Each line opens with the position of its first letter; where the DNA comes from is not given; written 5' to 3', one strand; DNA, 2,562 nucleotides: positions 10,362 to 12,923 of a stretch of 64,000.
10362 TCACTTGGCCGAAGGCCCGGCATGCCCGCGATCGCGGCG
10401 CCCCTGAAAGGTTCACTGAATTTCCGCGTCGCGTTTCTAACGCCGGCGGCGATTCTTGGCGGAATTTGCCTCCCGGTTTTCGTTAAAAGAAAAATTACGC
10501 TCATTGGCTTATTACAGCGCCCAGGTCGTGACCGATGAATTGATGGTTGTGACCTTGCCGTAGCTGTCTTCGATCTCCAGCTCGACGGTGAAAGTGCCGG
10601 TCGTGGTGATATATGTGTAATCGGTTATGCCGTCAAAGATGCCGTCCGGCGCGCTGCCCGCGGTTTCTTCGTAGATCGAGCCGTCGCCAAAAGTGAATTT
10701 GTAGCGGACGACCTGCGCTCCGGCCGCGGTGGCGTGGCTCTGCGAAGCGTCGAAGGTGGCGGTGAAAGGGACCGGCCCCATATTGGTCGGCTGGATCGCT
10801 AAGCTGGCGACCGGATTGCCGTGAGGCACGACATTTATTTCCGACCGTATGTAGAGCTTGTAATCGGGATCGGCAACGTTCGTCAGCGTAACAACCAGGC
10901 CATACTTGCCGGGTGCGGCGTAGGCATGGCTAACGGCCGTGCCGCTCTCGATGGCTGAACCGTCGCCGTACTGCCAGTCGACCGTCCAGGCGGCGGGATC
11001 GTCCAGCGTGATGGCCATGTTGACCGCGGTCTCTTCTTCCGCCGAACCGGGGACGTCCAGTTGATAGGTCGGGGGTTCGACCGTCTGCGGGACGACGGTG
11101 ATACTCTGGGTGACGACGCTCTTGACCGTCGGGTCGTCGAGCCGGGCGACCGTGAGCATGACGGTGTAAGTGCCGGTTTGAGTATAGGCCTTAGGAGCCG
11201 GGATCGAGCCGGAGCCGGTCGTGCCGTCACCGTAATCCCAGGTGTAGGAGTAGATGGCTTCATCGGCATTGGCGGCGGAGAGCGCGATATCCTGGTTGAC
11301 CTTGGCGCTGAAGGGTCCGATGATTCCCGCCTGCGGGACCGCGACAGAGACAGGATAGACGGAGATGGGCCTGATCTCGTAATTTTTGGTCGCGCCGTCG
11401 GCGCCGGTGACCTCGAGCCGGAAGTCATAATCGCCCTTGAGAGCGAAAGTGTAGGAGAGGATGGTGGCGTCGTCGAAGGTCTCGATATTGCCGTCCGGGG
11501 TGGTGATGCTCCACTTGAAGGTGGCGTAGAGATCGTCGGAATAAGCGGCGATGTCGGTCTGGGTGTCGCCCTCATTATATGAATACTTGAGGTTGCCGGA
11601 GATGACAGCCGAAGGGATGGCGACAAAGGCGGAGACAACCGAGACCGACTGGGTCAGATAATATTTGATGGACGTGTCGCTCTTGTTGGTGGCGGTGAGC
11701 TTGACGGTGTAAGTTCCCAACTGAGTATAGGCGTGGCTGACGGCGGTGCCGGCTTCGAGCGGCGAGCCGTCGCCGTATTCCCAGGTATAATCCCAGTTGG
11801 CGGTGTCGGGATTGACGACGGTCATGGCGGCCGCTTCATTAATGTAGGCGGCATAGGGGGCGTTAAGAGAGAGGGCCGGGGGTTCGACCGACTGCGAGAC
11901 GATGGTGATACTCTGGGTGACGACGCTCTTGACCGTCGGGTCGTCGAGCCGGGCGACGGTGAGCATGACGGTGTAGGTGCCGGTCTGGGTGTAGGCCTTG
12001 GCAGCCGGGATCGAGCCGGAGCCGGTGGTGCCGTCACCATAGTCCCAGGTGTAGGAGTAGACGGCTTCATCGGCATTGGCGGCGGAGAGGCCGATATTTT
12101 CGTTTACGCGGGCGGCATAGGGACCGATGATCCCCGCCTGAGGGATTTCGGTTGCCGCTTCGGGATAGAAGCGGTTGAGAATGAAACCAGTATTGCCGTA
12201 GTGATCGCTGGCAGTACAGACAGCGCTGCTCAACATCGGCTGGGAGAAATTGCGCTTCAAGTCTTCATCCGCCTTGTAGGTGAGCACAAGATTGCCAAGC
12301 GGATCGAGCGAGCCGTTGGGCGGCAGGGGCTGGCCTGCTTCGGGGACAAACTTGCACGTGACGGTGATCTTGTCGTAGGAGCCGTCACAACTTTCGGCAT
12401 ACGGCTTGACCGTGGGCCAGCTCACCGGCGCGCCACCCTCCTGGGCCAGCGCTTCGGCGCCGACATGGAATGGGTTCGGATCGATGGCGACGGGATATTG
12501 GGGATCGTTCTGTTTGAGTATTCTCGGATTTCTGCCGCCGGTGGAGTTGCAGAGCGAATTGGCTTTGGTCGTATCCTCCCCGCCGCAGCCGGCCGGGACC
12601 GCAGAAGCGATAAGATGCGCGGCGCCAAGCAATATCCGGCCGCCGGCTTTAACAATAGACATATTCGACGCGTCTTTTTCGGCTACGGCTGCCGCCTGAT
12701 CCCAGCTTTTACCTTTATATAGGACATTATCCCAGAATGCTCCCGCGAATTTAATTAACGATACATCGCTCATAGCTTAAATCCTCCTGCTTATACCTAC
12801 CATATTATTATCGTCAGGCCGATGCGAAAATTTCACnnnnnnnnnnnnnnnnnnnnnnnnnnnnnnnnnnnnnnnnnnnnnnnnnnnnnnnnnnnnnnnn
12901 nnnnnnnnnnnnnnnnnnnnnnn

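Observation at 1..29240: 29-kb co-directional island of giant ORFans: candidate undescribed envelope-spanning glycan/adhesin system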

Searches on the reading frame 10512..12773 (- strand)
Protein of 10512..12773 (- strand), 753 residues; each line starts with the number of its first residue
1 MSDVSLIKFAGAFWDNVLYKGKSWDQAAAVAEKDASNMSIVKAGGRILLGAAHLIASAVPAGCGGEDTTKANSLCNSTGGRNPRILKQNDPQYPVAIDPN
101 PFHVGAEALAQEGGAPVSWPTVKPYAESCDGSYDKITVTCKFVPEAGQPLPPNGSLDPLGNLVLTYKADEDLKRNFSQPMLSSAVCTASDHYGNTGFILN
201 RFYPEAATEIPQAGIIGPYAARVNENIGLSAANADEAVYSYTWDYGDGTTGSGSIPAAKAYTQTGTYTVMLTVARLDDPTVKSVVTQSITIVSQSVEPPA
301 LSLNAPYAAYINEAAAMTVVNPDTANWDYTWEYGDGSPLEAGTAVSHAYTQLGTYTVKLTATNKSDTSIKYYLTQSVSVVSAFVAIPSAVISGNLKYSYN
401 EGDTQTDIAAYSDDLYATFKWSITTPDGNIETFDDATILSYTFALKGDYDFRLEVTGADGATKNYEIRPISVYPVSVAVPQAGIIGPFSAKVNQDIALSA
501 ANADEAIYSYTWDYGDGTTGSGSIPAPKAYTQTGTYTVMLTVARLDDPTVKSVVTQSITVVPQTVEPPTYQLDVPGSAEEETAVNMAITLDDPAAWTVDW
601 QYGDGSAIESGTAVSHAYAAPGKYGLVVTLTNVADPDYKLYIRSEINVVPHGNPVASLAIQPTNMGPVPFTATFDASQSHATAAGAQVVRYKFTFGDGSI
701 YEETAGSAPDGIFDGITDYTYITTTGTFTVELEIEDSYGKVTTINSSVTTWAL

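Call 5: search_protein_families(library=pfam, proteins=[window:10512-12773:-], max_evalue=0.1)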
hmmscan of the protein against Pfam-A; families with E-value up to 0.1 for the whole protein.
window:10512-12773:- (753 aa): 2 families
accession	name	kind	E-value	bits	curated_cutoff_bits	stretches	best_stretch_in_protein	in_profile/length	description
PF18911.6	PKD_4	-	8.5e-53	176.8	27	6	320-368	28-75/85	PKD domain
PF00801.26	PKD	-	2.4e-42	143.2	23.5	5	312-364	14-68/80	PKD domain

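Call 11: search_protein_families(library=ncbifam, proteins=[window:10512-12773:-], max_evalue=0.1)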
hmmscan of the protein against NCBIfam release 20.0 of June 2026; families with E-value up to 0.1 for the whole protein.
window:10512-12773:- (753 aa): 4 families
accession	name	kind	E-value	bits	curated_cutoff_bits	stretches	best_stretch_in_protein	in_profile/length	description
TIGR00864.1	PCC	subfamily_domain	1.1e-16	58.6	1861.4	2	240-516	1088-1346/2700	polycystin cation channel protein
TIGR03769.1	P_ac_wall_RPT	domain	0.014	15.9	30.9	0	348-367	8-28/41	TIGR03769 domain-containing protein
NF058578.1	CPR_pilus_PamR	equivalog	0.059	12.2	300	0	333-366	187-227/297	pilus system RbmA-like protein PamR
NF033932.1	LapB_rpt_80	domain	0.093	13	45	1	353-407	1-50/83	LapB repeat-containing protein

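Call 12: search_protein_families(library=padloc, proteins=[window:10512-12773:-], max_evalue=0.1)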
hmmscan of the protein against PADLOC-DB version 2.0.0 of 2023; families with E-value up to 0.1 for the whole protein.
window:10512-12773:- (753 aa): 0 families
